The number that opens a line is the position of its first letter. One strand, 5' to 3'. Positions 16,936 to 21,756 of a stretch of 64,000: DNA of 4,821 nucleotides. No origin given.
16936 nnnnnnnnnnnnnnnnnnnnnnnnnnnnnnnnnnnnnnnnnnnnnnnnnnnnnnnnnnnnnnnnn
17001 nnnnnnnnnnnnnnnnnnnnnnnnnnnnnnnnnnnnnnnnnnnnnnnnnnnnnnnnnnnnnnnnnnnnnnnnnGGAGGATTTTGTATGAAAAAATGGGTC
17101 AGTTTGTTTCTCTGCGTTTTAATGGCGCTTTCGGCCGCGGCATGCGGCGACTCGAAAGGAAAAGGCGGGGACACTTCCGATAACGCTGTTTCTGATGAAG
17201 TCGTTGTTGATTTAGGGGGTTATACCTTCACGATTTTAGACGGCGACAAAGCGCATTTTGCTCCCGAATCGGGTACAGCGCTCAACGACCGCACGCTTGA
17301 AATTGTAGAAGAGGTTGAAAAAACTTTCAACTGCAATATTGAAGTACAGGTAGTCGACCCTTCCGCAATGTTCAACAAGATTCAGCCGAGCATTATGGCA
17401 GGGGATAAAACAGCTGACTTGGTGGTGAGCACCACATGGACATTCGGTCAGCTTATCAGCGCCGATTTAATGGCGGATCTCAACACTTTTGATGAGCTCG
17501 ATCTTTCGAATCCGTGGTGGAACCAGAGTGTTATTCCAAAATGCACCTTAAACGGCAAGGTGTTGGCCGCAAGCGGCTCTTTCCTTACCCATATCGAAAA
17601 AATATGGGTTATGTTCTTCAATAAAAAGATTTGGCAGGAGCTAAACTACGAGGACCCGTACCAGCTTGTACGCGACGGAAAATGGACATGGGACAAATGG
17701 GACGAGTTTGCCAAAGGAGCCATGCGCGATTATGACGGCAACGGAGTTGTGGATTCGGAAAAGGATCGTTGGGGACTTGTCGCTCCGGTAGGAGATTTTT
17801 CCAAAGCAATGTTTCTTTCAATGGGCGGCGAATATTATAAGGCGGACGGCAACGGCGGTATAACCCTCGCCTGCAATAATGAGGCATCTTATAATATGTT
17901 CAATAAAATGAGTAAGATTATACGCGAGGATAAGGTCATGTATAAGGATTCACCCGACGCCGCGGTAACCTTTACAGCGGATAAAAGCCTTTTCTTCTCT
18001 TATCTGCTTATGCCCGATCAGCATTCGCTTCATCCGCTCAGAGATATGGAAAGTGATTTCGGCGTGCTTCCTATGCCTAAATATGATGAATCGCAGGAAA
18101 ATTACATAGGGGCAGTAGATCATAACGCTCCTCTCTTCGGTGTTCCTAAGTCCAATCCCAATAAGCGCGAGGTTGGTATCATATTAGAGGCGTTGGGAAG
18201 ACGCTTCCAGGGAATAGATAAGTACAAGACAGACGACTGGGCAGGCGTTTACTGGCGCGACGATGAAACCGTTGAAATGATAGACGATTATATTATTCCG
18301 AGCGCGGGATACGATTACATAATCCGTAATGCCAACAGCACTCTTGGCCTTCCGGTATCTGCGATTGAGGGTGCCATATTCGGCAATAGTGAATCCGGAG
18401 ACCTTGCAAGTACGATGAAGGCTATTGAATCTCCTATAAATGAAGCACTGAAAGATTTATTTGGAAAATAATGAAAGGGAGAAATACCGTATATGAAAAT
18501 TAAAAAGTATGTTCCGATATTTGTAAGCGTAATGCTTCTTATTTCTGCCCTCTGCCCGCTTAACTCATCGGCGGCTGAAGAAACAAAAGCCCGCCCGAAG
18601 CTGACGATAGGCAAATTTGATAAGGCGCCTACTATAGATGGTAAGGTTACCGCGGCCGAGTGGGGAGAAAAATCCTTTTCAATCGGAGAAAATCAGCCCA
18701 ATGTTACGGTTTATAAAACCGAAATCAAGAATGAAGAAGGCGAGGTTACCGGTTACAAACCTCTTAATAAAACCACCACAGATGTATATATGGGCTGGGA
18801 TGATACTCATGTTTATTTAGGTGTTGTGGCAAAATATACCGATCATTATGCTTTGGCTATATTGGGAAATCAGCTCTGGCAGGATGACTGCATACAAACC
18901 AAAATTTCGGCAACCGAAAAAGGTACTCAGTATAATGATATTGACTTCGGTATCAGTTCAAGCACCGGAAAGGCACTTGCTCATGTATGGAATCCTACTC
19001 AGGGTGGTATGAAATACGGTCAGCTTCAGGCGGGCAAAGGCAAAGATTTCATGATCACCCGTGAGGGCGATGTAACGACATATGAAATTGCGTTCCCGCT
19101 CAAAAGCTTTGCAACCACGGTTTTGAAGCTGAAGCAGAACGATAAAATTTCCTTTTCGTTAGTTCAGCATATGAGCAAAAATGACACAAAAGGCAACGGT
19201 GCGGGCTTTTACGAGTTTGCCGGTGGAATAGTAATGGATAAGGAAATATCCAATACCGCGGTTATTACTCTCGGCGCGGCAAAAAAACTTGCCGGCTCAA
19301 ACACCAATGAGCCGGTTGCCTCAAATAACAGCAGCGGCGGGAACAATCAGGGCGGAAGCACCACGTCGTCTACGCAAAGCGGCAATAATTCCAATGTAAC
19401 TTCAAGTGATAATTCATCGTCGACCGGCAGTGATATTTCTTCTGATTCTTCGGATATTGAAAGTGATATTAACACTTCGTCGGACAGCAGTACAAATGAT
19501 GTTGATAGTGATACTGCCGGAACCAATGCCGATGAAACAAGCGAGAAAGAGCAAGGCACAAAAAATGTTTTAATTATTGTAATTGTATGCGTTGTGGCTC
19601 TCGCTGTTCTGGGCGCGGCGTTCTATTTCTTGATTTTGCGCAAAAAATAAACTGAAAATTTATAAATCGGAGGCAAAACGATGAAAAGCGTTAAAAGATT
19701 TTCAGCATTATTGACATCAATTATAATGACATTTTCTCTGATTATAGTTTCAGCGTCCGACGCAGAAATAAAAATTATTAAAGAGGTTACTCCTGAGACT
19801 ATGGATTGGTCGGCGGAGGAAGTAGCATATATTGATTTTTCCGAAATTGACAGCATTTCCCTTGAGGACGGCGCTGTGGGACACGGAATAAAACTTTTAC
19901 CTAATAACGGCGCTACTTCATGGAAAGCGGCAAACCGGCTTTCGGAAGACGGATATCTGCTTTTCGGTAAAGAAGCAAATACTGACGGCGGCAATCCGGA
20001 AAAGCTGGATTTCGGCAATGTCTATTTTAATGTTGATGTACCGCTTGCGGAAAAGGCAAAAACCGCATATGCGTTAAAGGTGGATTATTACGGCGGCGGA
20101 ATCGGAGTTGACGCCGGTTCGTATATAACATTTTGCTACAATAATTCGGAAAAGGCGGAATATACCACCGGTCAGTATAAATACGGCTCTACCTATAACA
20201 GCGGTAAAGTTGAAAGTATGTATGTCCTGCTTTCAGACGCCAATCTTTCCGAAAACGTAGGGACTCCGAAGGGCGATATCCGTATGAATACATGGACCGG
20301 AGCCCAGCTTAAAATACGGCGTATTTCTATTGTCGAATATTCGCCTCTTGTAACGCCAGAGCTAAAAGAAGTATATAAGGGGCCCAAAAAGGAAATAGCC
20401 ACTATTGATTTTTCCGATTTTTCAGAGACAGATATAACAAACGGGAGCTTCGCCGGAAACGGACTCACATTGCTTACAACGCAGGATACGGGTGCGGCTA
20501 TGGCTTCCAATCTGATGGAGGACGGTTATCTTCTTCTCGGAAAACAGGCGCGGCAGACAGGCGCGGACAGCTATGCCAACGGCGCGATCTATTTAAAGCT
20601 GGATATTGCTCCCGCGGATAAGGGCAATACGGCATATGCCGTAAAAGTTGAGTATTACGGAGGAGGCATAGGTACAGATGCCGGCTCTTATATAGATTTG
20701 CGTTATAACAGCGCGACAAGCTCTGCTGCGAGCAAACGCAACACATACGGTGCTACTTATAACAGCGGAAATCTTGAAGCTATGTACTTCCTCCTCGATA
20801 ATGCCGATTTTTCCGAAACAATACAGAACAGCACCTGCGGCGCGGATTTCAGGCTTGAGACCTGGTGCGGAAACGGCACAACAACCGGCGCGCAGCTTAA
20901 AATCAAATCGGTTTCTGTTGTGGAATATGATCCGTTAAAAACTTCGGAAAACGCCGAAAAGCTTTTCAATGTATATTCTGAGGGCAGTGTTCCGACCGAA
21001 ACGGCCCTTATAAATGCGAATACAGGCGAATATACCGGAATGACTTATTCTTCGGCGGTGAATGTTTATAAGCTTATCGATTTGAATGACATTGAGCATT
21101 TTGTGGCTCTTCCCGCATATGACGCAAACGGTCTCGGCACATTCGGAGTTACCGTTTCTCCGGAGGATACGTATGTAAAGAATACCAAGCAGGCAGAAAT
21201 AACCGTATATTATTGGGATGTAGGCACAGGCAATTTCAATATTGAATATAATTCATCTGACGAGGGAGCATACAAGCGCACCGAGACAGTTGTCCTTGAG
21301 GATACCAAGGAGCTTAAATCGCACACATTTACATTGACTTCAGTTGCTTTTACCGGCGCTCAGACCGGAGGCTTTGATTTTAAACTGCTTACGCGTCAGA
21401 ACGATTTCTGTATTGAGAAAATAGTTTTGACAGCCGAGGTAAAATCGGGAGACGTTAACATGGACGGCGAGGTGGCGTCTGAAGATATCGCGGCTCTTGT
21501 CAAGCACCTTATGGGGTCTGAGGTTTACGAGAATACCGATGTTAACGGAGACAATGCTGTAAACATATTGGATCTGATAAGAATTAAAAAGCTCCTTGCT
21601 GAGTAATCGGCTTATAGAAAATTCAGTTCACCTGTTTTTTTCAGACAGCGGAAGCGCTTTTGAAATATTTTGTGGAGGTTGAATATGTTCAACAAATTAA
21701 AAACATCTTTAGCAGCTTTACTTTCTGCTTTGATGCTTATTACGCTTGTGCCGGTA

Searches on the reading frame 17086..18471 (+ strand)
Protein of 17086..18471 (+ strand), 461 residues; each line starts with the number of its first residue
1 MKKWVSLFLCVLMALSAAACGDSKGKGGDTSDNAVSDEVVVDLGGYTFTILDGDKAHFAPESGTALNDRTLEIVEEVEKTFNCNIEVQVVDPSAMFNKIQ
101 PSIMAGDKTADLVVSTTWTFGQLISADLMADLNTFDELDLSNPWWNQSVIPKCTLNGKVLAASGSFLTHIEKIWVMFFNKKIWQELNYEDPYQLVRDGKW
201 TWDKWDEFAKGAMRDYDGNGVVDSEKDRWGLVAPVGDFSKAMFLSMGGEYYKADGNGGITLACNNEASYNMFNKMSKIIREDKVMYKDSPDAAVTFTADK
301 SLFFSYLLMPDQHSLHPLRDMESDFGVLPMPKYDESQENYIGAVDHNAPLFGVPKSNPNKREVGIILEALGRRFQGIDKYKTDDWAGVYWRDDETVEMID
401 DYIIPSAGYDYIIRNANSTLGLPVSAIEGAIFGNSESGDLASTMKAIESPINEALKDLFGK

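Call 7: search_protein_families(library=pfam, proteins=[window:17086-18471:+], max_evalue=0.01)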
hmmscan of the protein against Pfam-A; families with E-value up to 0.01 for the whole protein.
window:17086-18471:+ (461 aa): 2 families
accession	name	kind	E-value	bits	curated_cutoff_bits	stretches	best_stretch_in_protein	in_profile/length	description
PF01547.30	SBP_bac_1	-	1.2e-13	52.2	26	1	72-361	12-291/307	Bacterial extracellular solute-binding protein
PF13416.11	SBP_bac_8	-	1.4e-11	45.2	27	1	73-305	2-191/279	Bacterial extracellular solute-binding protein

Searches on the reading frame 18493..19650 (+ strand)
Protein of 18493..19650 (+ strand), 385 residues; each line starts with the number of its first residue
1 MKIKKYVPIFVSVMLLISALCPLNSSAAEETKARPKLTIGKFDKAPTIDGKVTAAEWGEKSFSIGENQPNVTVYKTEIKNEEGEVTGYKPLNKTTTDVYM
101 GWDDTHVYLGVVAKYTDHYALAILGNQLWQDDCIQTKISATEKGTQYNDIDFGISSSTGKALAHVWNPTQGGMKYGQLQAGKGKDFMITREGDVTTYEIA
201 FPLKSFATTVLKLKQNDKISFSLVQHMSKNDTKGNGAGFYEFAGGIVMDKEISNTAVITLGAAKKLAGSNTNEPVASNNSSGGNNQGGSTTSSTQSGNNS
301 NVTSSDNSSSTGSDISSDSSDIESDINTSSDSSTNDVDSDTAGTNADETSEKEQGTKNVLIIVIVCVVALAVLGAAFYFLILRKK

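Call 7: search_protein_families(library=pfam, proteins=[window:18493-19650:+], max_evalue=0.01)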
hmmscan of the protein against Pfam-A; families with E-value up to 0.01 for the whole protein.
window:18493-19650:+ (385 aa): 4 families
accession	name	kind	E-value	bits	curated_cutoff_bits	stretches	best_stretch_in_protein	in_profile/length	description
PF06024.17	Orf78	-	9.4e-06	26.3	29.4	1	327-384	32-89/101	Orf78 (ac78)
PF09716.15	ETRAMP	-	0.0018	18.7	29.1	0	340-376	34-71/81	Malarial early transcribed membrane protein (ETRAMP)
PF14283.11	CD1107-like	-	0.0041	17.5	26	1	338-385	110-156/158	Mobile element protein CD1107-like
PF05399.16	EVI2A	-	0.0062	16.6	25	0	272-373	39-144/231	Ectropic viral integration site 2A protein (EVI2A)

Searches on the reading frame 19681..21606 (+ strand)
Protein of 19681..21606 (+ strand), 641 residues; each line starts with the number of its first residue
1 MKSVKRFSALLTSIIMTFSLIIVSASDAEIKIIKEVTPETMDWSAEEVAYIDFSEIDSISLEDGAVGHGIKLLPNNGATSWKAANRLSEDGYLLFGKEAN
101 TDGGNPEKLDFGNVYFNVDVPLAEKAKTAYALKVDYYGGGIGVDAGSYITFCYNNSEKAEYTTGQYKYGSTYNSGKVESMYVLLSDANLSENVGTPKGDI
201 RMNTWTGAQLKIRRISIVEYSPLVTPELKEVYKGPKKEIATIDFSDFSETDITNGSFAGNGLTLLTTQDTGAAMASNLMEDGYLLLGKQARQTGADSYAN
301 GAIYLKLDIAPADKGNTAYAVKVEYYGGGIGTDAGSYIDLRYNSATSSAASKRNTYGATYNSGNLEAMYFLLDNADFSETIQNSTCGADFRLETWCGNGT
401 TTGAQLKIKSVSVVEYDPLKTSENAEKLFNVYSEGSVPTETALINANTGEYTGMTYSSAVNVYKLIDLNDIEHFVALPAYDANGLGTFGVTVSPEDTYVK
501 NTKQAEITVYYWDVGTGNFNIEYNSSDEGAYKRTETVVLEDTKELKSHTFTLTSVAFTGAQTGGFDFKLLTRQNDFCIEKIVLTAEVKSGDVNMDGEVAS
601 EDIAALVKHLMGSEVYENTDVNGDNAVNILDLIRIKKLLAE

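Call 7: search_protein_families(library=pfam, proteins=[window:19681-21606:+], max_evalue=0.01)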
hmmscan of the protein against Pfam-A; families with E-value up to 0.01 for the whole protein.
window:19681-21606:+ (641 aa): 1 family
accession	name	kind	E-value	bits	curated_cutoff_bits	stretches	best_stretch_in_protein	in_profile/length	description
PF00404.24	Dockerin_1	-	1.7e-09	38.2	22.9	1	590-639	2-56/57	Dockerin type I domain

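Call 80: search_solved_structures(query=window:19681-21606:+, max_evalue=0.01)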
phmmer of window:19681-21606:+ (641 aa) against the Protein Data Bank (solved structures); distinct sequences matched with E-value up to 0.01: 4.
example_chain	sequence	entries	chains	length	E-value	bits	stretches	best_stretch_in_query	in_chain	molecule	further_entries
2vn6_B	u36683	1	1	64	1.3e-05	27.4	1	589-639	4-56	ENDOGLUCANASE A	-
2vn5_B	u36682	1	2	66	0.00015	23.9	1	589-639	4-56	ENDOGLUCANASE A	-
1daq_A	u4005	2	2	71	0.006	18.6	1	589-638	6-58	ENDOGLUCANASE SS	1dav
2mte_A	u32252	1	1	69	0.006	18.6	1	590-638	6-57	Cellulose 1,4-beta-cellobiosidase (reducing end) CelS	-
